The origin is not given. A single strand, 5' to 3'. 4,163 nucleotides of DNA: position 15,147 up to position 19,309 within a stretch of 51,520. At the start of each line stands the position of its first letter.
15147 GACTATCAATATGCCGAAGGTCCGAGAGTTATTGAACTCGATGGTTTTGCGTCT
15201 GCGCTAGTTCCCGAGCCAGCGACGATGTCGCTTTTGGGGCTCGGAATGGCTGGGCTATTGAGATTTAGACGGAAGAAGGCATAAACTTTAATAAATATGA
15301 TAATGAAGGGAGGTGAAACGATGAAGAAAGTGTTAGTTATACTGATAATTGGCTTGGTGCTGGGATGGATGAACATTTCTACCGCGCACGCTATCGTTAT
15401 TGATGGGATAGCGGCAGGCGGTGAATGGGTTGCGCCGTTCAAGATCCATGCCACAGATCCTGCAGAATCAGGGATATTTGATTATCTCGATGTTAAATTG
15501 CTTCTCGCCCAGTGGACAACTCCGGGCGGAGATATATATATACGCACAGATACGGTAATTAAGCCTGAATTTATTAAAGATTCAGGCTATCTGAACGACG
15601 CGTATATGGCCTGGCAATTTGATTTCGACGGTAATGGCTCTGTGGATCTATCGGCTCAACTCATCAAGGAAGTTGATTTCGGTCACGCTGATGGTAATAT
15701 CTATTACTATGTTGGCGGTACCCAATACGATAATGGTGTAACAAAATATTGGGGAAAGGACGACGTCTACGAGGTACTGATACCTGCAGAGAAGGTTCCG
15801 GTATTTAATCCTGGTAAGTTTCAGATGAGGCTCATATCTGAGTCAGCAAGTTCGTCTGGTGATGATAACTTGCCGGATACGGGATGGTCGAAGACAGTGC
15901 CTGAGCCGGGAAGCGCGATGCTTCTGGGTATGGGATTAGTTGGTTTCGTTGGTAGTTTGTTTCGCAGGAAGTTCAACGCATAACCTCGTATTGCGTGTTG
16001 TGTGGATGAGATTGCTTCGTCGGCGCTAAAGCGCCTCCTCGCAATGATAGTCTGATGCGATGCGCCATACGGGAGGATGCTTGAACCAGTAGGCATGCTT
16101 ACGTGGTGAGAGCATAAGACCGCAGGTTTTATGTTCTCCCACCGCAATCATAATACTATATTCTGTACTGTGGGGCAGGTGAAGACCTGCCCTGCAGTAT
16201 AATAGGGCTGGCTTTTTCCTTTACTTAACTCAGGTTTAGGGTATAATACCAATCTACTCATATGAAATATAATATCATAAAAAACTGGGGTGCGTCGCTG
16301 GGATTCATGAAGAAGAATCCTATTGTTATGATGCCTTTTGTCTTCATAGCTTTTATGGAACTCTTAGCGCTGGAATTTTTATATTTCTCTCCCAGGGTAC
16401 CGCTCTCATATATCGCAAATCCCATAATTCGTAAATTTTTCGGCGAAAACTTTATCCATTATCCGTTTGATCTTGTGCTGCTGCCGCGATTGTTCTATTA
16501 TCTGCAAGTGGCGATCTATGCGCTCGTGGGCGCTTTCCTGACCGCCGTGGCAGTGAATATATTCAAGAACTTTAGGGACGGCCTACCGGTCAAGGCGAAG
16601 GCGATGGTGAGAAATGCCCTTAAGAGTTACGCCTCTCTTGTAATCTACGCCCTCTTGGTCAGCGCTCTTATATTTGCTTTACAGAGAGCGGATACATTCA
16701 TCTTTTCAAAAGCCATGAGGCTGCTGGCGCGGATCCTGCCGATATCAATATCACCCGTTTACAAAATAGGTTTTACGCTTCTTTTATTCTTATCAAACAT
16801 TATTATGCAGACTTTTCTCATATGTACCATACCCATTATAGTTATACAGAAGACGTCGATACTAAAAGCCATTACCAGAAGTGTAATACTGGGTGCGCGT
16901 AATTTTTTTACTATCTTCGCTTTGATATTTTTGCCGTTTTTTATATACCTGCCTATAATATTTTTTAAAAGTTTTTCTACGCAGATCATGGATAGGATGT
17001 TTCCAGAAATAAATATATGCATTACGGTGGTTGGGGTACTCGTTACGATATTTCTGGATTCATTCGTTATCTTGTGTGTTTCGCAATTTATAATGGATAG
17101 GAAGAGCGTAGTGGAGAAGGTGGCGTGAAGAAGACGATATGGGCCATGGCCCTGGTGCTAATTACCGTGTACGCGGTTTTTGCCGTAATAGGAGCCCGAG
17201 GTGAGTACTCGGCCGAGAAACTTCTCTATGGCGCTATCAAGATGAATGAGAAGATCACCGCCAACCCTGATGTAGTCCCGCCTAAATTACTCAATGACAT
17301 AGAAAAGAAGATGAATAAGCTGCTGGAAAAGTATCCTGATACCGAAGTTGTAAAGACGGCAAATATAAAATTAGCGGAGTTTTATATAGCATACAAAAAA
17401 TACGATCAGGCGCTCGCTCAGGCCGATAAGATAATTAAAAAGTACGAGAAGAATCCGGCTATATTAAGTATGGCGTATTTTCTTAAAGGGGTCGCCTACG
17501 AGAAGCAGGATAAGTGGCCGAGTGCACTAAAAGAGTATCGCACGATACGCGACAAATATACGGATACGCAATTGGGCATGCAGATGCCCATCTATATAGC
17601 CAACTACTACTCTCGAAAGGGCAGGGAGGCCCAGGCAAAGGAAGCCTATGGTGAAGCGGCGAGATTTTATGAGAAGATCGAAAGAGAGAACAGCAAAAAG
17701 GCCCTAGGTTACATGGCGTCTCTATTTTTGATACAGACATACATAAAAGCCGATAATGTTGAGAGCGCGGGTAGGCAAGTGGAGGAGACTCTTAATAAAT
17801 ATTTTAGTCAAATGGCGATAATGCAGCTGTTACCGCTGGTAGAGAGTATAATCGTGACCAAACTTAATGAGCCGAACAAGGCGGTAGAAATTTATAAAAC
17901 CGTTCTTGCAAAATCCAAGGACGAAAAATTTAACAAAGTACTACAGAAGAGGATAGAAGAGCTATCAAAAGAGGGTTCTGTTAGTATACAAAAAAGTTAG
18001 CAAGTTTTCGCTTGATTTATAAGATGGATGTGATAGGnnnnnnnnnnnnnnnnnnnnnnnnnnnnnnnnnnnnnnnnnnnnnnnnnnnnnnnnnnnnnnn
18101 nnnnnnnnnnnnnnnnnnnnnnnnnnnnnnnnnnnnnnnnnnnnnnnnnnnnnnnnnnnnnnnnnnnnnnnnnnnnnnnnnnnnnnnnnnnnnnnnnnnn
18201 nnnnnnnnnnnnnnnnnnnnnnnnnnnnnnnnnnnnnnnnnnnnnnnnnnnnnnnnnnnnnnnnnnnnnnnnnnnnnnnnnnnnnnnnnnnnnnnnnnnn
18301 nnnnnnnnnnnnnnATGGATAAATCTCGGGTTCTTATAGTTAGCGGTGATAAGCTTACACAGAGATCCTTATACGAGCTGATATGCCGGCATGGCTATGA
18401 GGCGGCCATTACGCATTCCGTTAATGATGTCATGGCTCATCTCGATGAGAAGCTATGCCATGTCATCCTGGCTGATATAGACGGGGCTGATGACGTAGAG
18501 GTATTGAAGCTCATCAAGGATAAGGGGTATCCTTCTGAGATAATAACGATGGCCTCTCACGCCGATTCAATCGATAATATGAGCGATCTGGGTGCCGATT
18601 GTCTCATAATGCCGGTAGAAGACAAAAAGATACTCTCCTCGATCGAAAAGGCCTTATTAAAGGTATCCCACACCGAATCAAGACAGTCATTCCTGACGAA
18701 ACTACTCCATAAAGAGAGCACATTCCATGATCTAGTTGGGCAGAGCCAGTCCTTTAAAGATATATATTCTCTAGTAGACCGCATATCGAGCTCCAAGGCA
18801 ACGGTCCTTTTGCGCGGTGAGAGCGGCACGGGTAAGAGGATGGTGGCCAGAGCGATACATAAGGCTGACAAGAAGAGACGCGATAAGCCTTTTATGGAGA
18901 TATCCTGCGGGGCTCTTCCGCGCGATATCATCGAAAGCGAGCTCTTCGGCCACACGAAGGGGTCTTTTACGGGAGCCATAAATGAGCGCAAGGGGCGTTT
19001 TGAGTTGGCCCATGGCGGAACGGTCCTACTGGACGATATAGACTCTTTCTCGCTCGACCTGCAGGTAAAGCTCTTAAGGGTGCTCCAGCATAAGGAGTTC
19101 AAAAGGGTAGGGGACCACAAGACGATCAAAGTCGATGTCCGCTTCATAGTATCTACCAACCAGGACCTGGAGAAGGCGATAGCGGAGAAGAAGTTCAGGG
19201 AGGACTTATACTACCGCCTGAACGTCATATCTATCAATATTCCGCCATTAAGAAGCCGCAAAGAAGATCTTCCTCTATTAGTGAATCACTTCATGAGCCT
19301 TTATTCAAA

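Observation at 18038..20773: A two-component module taken apart: His-less DHp mini-protein, degenerate-receiver sigma-54 activator and PocR-like/GAF sensor, with no kinase ATPase domain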

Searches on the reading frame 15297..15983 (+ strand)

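Call 7: search_protein_families(library=pfam, proteins=[window:15297-15983:+], max_evalue=0.001)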
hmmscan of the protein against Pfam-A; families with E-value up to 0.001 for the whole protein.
window:15297-15983:+ (228 aa): 1 family
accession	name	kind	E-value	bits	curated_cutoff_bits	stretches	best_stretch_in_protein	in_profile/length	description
PF07589.16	PEP-CTERM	-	1.6e-05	25.2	20.7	1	200-224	1-24/24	PEP-CTERM motif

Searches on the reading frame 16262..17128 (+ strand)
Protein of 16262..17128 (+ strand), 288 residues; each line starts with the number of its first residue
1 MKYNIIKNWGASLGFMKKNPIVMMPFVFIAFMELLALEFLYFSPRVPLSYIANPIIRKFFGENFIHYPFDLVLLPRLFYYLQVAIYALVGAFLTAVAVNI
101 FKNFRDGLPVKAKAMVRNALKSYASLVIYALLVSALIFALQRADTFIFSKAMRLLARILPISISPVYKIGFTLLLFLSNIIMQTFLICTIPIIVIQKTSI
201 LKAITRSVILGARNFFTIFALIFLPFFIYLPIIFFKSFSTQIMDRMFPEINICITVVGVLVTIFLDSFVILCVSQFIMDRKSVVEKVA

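Call 3: search_protein_families(library=pfam, proteins=[window:16262-17128:+], max_evalue=1)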
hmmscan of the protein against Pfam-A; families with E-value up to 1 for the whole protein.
window:16262-17128:+ (288 aa): 1 family
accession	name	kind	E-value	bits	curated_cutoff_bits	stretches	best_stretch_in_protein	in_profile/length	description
PF15420.11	Abhydrolase_9_N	-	0.23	11.9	27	1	88-177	57-145/208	Alpha/beta-hydrolase family N-terminus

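Call 4: search_protein_families(library=ncbifam, proteins=[window:16262-17128:+], max_evalue=1)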
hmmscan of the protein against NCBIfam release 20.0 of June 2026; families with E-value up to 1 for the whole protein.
window:16262-17128:+ (288 aa): 0 families

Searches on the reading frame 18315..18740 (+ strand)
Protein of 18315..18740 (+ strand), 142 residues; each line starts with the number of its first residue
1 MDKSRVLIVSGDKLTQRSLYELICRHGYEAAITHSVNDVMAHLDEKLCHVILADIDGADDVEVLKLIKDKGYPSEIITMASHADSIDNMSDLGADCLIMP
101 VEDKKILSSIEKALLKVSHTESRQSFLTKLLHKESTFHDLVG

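Call 11: search_solved_structures(query=window:18315-18716:+, max_evalue=1, show_alignments=5)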
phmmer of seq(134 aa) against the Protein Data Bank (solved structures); distinct sequences matched with E-value up to 1: 35.
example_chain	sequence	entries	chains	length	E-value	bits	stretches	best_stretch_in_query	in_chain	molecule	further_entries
9xzo_A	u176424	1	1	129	2.2e-06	31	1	4-116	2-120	De novo protein M1X0B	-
4uhj_A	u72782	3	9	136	0.00014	25.3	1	4-126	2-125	TRANSCRIPTIONAL REGULATORY PROTEIN CPXR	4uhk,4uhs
9of7_A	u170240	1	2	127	0.00031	24.1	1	4-121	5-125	PmrA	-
2zwm_A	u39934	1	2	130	0.00034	24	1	2-114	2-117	Transcriptional regulatory protein yycF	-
3f6p_A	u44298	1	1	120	0.00036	23.9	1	2-111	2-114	Transcriptional regulatory protein yycF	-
8imw_A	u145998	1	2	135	0.00047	23.5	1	4-122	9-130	Transcriptional regulator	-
9of5_A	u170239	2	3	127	0.00056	23.3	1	4-121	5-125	PmrA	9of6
7m0s_A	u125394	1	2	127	0.00056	23.3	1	4-121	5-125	Two-component system response regulator PmrA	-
9of4_A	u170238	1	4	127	0.00056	23.3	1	4-121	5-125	PmrA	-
5e3j_A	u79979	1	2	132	0.00073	22.9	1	5-116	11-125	Response regulator RstA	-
5hm6_A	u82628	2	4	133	0.00074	22.9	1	5-116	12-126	BfmR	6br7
9of8_A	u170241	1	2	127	0.00086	22.7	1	4-117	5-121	PmrA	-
6vbf_A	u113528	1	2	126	0.0012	22.2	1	5-115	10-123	Two-component regulatory system response regulator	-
1zy2_A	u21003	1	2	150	0.0013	22.1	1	5-114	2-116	transcriptional regulator NtrC1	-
5xso_A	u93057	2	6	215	0.0019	21.6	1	4-117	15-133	Response regulator FixJ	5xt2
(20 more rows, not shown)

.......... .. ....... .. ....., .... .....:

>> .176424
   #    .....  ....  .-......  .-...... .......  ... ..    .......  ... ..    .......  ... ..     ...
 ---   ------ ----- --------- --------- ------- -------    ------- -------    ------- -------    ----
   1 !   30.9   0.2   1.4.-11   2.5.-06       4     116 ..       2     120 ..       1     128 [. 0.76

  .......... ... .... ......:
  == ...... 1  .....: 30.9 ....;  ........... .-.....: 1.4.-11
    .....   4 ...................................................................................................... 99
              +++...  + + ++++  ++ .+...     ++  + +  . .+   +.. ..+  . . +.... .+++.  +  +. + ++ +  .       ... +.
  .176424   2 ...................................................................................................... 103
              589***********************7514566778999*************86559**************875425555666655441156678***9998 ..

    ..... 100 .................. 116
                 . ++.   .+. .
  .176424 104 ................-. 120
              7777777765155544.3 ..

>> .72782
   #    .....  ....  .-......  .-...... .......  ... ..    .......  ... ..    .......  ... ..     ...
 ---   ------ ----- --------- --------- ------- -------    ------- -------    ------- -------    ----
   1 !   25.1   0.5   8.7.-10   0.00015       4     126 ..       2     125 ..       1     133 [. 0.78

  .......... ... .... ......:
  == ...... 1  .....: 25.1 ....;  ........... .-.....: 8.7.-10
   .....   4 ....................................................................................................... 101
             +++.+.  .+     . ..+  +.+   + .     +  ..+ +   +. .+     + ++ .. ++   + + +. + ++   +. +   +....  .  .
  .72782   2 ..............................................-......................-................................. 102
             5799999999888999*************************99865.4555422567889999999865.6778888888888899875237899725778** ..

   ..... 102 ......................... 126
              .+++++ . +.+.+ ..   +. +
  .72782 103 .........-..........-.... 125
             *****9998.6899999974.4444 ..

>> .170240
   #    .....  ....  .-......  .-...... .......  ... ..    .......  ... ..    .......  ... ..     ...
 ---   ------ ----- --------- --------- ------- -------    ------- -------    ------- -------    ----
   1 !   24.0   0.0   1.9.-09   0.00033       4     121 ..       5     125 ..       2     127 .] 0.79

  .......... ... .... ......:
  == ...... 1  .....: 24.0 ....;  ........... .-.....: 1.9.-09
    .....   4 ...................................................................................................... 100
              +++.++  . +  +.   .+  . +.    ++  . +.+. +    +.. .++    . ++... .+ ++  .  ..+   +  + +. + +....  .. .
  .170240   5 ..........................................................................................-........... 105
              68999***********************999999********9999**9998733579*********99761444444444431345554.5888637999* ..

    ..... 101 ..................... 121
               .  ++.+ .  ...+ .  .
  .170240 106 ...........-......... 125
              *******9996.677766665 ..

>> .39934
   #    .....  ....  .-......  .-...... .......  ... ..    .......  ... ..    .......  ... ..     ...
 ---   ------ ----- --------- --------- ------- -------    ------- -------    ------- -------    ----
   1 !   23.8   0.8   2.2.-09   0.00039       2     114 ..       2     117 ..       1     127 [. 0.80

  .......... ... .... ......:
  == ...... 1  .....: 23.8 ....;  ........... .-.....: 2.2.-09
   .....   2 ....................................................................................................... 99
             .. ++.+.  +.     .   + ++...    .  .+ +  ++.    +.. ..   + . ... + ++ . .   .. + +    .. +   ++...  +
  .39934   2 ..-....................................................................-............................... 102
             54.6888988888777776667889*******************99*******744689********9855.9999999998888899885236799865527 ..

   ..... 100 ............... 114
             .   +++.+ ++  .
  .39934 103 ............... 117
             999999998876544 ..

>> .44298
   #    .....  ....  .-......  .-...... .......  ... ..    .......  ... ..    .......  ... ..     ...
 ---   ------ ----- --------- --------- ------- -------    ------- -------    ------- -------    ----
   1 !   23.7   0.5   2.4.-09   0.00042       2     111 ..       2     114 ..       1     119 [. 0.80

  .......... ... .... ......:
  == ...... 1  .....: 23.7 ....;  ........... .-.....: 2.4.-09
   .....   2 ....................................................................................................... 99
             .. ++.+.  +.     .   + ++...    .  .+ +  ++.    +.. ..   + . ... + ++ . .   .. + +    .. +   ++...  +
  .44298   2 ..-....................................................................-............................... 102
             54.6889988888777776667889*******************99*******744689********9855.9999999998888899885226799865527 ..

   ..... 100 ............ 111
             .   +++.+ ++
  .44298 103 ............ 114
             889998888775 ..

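Call 68: find_homologous_proteins(query=window:18315-18740:+, max_evalue=0.00001)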
Query seq(142 aa) (142 aa): 4 proteins with E <= 0.00001 among 16 candidates.
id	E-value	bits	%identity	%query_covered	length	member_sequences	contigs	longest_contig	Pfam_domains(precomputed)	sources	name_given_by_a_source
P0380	8.5e-67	241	81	100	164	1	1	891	PF00072.31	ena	-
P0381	6.5e-64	232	77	100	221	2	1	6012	PF00158.33,PF14532.13,PF00072.31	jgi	-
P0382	6.6e-46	173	74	78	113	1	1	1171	PF00072.31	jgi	-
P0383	4.4e-33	132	73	59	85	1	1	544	-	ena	-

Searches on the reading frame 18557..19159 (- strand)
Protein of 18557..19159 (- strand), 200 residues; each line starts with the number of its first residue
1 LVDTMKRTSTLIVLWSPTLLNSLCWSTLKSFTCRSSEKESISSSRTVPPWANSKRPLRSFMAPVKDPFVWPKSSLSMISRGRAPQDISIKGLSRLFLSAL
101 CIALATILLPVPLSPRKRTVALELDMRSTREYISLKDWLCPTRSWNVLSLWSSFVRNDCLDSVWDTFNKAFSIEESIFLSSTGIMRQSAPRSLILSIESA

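Call 49: search_protein_families(library=pfam, proteins=[window:18557-19159:-], max_evalue=0.001)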
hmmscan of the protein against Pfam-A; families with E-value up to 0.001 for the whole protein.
window:18557-19159:- (200 aa): 0 families
